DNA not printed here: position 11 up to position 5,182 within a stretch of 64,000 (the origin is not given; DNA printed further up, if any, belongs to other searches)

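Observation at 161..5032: All-in-one polysaccharide synthase: GT2 + processive GT2 (QRxRW) + Wzx-like exporter + GT4 in one 1623-aa polypeptide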

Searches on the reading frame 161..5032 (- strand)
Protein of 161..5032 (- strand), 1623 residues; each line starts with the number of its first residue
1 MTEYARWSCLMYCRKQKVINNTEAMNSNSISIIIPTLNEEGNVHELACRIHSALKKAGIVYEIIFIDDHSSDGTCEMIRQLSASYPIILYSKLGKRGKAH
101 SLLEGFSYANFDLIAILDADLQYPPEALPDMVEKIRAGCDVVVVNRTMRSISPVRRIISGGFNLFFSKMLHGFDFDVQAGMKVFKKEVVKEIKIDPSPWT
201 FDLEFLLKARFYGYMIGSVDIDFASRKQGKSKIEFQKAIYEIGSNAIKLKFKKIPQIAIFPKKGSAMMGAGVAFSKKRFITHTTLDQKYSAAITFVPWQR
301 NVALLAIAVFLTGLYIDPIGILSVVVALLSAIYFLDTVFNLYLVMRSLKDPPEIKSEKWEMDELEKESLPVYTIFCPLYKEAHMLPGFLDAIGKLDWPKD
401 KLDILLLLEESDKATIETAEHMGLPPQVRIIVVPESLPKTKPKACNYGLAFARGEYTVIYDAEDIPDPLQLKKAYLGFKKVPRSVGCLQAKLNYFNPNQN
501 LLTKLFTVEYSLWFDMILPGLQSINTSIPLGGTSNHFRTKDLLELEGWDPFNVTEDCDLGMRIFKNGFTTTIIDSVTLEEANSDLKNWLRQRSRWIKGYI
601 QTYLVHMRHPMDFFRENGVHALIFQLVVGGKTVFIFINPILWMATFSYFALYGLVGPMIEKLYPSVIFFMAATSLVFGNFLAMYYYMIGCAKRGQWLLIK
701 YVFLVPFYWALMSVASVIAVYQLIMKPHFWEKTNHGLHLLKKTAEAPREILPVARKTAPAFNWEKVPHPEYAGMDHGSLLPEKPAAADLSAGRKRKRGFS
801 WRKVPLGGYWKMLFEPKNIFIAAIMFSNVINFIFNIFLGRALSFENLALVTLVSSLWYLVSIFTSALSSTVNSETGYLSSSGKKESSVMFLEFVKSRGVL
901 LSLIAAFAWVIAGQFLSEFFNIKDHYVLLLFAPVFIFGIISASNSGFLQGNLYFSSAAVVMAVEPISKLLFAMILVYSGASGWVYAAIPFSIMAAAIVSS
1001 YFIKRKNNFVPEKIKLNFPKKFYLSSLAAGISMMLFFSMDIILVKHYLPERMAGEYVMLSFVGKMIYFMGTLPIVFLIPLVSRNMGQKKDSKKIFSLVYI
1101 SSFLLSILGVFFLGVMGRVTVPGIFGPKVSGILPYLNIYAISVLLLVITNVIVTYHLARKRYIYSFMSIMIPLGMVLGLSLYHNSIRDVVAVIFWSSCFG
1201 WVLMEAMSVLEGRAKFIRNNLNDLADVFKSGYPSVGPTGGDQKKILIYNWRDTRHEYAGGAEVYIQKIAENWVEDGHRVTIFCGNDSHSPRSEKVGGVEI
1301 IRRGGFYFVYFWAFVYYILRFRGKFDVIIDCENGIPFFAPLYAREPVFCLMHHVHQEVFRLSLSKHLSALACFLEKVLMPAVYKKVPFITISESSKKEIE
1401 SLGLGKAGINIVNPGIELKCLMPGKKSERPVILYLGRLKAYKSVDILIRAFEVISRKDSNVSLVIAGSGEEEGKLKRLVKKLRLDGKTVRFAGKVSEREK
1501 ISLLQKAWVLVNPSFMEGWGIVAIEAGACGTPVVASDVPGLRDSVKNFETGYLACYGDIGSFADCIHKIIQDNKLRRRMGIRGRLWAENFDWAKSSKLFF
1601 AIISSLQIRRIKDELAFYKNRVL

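Call 3: search_protein_families(library=pfam, proteins=[window:161-5032:-], max_evalue=0.01)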
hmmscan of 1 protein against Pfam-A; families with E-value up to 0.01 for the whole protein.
window:161-5032:- (1623 aa): 11 families
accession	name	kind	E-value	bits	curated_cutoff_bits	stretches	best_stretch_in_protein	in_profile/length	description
PF00534.26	Glycos_transf_1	-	1.4e-42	145.6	26.4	1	1424-1585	10-171/172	Glycosyl transferases group 1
PF00535.33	Glycos_transf_2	-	1.8e-37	129.3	23.3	2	31-191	1-166/168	Glycosyl transferase family 2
PF13692.12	Glyco_trans_1_4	-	1.6e-33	116.4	27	1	1429-1572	1-142/142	Glycosyl transferases group 1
PF13641.12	Glyco_tranf_2_3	-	5.2e-33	115.4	27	2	372-598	3-230/230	Glycosyltransferase like family 2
PF13632.12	Glyco_trans_2_3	-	2.6e-21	76.8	27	1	458-649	3-186/198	Glycosyl transferase family group 2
PF20706.3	GT4-conflict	-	4.4e-13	49.4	26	1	1412-1543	177-318/385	Family 4 Glycosyltransferase in conflict systems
PF13439.12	Glyco_transf_4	-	4.1e-12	46.9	28.5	1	1259-1418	2-168/170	Glycosyltransferase Family 4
PF13506.12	Glyco_transf_21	-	5.9e-07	29.6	21.7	1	94-144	14-65/174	Glycosyl transferase family 21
PF13579.12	Glyco_trans_4_4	-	5.6e-06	27.2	29.7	1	1259-1361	1-108/158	Glycosyl transferase 4-like domain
PF10111.15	Glyco_tranf_2_2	-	8.3e-05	22.6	27.3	1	31-134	1-110/276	Glycosyltransferase like family 2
PF13524.12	Glyco_trans_1_2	-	0.0016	18.9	25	1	1461-1584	15-126/144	Glycosyl transferase-like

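Call 4: search_protein_families(library=ncbifam, proteins=[window:161-5032:-], max_evalue=0.01)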
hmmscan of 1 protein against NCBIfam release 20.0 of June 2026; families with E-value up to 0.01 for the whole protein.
window:161-5032:- (1623 aa): 58 families (the best 25 are shown)
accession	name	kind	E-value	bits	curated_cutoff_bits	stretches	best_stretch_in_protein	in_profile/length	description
TIGR03449.1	mycothiol_MshA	equivalog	1.4e-33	116.4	462.5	1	1393-1597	174-394/406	D-inositol-3-phosphate glycosyltransferase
TIGR03937.1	PgaC_IcaA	equivalog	1.1e-27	97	422.3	2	19-144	36-159/407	poly-beta-1,6-N-acetyl-D-glucosamine synthase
NF041876.1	EPS_EpsE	equivalog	2.9e-23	82.7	400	1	1424-1587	209-376/389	exopolysaccharide biosynthesis GT4 family glycosyltransferase EpsE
TIGR02149.1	glgA_Coryne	subfamily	1.9e-22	79.9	302.4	1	1427-1594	202-378/391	glycogen synthase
NF038295.1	EPS_HpsP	equivalog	3.5e-22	78.9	550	1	1426-1594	204-375/388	hormogonium polysaccharide biosynthesis glycosyltransferase HpsP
NF007986.1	PRK10714.1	equivalog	7.1e-22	77.8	529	1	28-240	6-217/316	undecaprenyl-phosphate 4-deoxy-4-formamido-L-arabinose transferase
NF047588.1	GlcsyltransPgfSStrep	equivalog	9e-22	77.7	500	1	30-240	3-212/308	glycosyltransferase PgfS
TIGR03999.1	thiol_BshA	equivalog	1.3e-21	77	273.7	1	1427-1594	197-361/375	N-acetyl-alpha-D-glucosaminyl L-malate synthase BshA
NF041010.1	glycosy_Agl16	equivalog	2.7e-21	75.8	575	1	1365-1599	117-344/352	glycosylation protein Agl16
TIGR03088.1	stp2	hypoth_equivalog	5.8e-21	75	409.05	1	1426-1596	191-363/374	TIGR03088 family PEP-CTERM/XrtA system glycosyltransferase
TIGR04157.1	glyco_rSAM_CFB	subfamily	2.8e-18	66.1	400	1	1428-1558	226-352/406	TIGR04157 family glycosyltransferase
NF046085.1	XrtY_assoc_Gly1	equivalog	3e-18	65.9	400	1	1373-1578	149-355/387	XrtY-associated glycosyltransferase XYAG1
NF038229.1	Glyco4_Geo_Pelo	equivalog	4.6e-18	65.3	400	1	1407-1591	140-321/338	GPMC system family 4 glycosyltransferase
NF007396.0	PRK09922.1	equivalog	7.6e-18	64.5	385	1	1389-1581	140-335/361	lipopolysaccharide 1,6-galactosyltransferase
TIGR04047.1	MSMEG_0565_glyc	hypoth_equivalog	1.2e-17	64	259.85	1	1429-1597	193-365/373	MSMEG_0565 family glycosyltransferase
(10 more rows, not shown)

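Call 10: find_homologous_proteins(query=window:161-5032:-, max_evalue=0.00001)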
Query window:161-5032:- (1623 aa): 1174 proteins with E <= 0.00001 among 8000 candidates; the best 120 are listed.
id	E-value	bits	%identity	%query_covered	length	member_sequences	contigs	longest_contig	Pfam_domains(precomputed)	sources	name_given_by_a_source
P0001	0.0e+0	3676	100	99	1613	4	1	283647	PF13632.13,PF13506.14,PF13641.13,PF00534.27,PF13579.13,PF13439.13,PF00535.33,PF20706.4,PF13692.13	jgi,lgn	jgi:cellulose synthase/poly-beta-1,6-N-acetylglucosamine synthase-like glycosyltransferase/glycosylt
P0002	0.0e+0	2891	78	99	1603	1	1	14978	PF13632.13,PF10111.15,PF13506.14,PF13641.13,PF00534.27,PF13439.13,PF00535.33,PF20706.4,PF13692.13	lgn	-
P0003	0.0e+0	2835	76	99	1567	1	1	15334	PF13632.13,PF10111.15,PF13506.14,PF13641.13,PF00534.27,PF13439.13,PF00535.33,PF20706.4,PF13692.13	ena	-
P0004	0.0e+0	2566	69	99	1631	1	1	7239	PF13632.13,PF13506.14,PF13641.13,PF00534.27,PF13439.13,PF00535.33,PF20706.4,PF13692.13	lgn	-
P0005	0.0e+0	2415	66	98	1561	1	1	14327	PF13632.13,PF01943.23,PF10111.15,PF13641.13,PF00534.27,PF13579.13,PF13439.13,PF00535.33,PF20706.4,PF13692.13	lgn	-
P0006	0.0e+0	2109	59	99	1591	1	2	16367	PF13632.13,PF10111.15,PF13506.14,PF13641.13,PF00534.27,PF13439.13,PF00535.33,PF20706.4,PF13692.13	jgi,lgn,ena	-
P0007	0.0e+0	2081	59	97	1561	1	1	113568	PF13632.13,PF10111.15,PF13506.14,PF13641.13,PF00534.27,PF13524.13,PF13439.13,PF00535.33,PF20706.4,PF13692.13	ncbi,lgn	-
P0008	0.0e+0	2034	57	97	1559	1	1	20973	PF13632.13,PF10111.15,PF13506.14,PF13641.13,PF00534.27,PF13579.13,PF13439.13,PF00535.33,PF20706.4,PF13692.13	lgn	-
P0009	0.0e+0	2023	56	98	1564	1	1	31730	PF13632.13,PF13506.14,PF13641.13,PF00534.27,PF13439.13,PF00535.33,PF20706.4,PF13692.13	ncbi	-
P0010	0.0e+0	2012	58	97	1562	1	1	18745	PF13632.13,PF13506.14,PF13641.13,PF00534.27,PF13439.13,PF00535.33,PF20706.4,PF13692.13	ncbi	-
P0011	0.0e+0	1997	57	97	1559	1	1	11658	PF13632.13,PF13641.13,PF00534.27,PF13439.13,PF00535.33,PF20706.4,PF13692.13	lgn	-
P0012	0.0e+0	1996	57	99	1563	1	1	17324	PF13632.13,PF13506.14,PF13641.13,PF00534.27,PF13579.13,PF13439.13,PF00535.33,PF20706.4,PF13692.13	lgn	-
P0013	0.0e+0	1970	55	97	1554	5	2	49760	PF13632.13,PF10111.15,PF13506.14,PF13641.13,PF00534.27,PF13579.13,PF13439.13,PF00535.33,PF20706.4,PF13692.13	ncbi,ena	-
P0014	0.0e+0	1938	55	97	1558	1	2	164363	PF13632.13,PF13506.14,PF13641.13,PF00534.27,PF13579.13,PF13524.13,PF13439.13,PF00535.33,PF20706.4,PF13692.13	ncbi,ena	-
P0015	0.0e+0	1935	63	45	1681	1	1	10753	PF13632.13,PF13506.14,PF13641.13,PF00534.27,PF13439.13,PF00535.33,PF20706.4,PF13692.13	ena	-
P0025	0.0e+0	1907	53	98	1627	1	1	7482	PF13632.13,PF01943.23,PF13506.14,PF13641.13,PF00534.27,PF13579.13,PF13439.13,PF00535.33,PF20706.4,PF13692.13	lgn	-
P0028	0.0e+0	1905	53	97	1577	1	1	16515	PF13632.13,PF01943.23,PF13506.14,PF13641.13,PF00534.27,PF13524.13,PF13439.13,PF00535.33,PF20706.4,PF13692.13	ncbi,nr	ncbi:MAG: glycosyltransferase [Patescibacteria group bacterium]|nr:glycosyltransferase [Patescibacte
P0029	0.0e+0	1901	53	98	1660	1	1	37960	PF13632.13,PF01943.23,PF13506.14,PF13641.13,PF00534.27,PF13579.13,PF13439.13,PF00535.33,PF20706.4,PF13692.13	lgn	-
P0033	0.0e+0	1893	53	97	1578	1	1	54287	PF13632.13,PF01943.23,PF10111.15,PF13506.14,PF13641.13,PF00534.27,PF13524.13,PF13439.13,PF00535.33,PF20706.4,PF13692.13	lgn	-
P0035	0.0e+0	1889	54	97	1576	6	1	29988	PF13632.13,PF01943.23,PF10111.15,PF13506.14,PF13641.13,PF00534.27,PF13524.13,PF13439.13,PF00535.33,PF20706.4,PF13692.13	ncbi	ncbi:MAG: glycosyltransferase [Patescibacteria group bacterium]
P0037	0.0e+0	1887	53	97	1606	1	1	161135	PF13632.13,PF13506.14,PF13641.13,PF00534.27,PF13579.13,PF13439.13,PF01554.24,PF00535.33,PF20706.4,PF13692.13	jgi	jgi:glycosyltransferase involved in cell wall biosynthesis/cellulose synthase/poly-beta-1,6-N-acetyl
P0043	0.0e+0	1880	53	97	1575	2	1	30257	PF13632.13,PF01943.23,PF10111.15,PF13506.14,PF13641.13,PF00534.27,PF13524.13,PF13439.13,PF00535.33,PF20706.4,PF13692.13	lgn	-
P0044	0.0e+0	1879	53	98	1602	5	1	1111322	PF13632.13,PF10111.15,PF13506.14,PF13641.13,PF00534.27,PF13579.13,PF13439.13,PF00535.33,PF20706.4,PF13692.13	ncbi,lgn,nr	ncbi:MAG: glycosyltransferase [Candidatus Moraniibacteriota bacterium]|nr:MAG: glycosyltransferase [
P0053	0.0e+0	1866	53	97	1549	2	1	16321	PF13632.13,PF13506.14,PF13641.13,PF00534.27,PF13579.13,PF13524.13,PF13439.13,PF13440.12,PF00535.33,PF20706.4,PF13692.13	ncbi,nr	ncbi:MAG TPA: glycosyltransferase [Candidatus Fimivivens sp.]|nr:glycosyltransferase [Candidatus Fim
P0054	0.0e+0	1863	53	98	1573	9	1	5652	PF13632.13,PF01943.23,PF13506.14,PF13641.13,PF00534.27,PF13439.13,PF00535.33,PF20706.4,PF13692.13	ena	-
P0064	0.0e+0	1857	52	97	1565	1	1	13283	PF13632.13,PF01943.23,PF13506.14,PF13641.13,PF00534.27,PF13579.13,PF13439.13,PF00535.33,PF20706.4,PF13692.13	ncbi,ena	-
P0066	0.0e+0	1857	53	97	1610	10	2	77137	PF13632.13,PF13506.14,PF13641.13,PF00534.27,PF13579.13,PF13524.13,PF13439.13,PF00535.33,PF20706.4,PF13692.13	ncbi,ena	-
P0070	0.0e+0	1848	66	46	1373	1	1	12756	PF13632.13,PF13506.14,PF13641.13,PF00534.27,PF13439.13,PF00535.33,PF20706.4,PF13692.13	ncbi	-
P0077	0.0e+0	1839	51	98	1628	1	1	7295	PF13632.13,PF01943.23,PF13506.14,PF13641.13,PF00534.27,PF13579.13,PF13439.13,PF00535.33,PF20706.4,PF13692.13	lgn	-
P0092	0.0e+0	1806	52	97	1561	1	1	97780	PF13632.13,PF13506.14,PF13641.13,PF00534.27,PF13579.13,PF13439.13,PF01554.24,PF00535.33,PF20706.4,PF13692.13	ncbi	-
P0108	0.0e+0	1772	58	85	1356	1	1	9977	PF13632.13,PF13641.13,PF00534.27,PF13439.13,PF20706.4,PF13692.13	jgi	-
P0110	0.0e+0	1769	51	97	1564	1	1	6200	PF10111.15,PF13506.14,PF13579.13,PF13524.13,PF13439.13,PF01554.24,PF00535.33,PF13692.13,PF13632.13,PF13641.13,PF00534.27,PF20706.4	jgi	jgi:cellulose synthase/poly-beta-1,6-N-acetylglucosamine synthase-like glycosyltransferase/glycosylt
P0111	0.0e+0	1768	51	98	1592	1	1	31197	PF13632.13,PF01943.23,PF10111.15,PF13506.14,PF13641.13,PF00534.27,PF13579.13,PF13439.13,PF00535.33,PF20706.4,PF13692.13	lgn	-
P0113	0.0e+0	1758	51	97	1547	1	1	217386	PF13632.13,PF13506.14,PF13641.13,PF00534.27,PF13579.13,PF13524.13,PF13439.13,PF01554.24,PF00535.33,PF20706.4,PF13692.13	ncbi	-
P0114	0.0e+0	1754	51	97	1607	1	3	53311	PF13632.13,PF01943.23,PF10111.15,PF13506.14,PF13641.13,PF00534.27,PF13439.13,PF00535.33,PF20706.4,PF13692.13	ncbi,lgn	-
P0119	0.0e+0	1727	50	97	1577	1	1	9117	PF13632.13,PF10111.15,PF13641.13,PF00534.27,PF13439.13,PF13440.12,PF00535.33,PF20706.4,PF13692.13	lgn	-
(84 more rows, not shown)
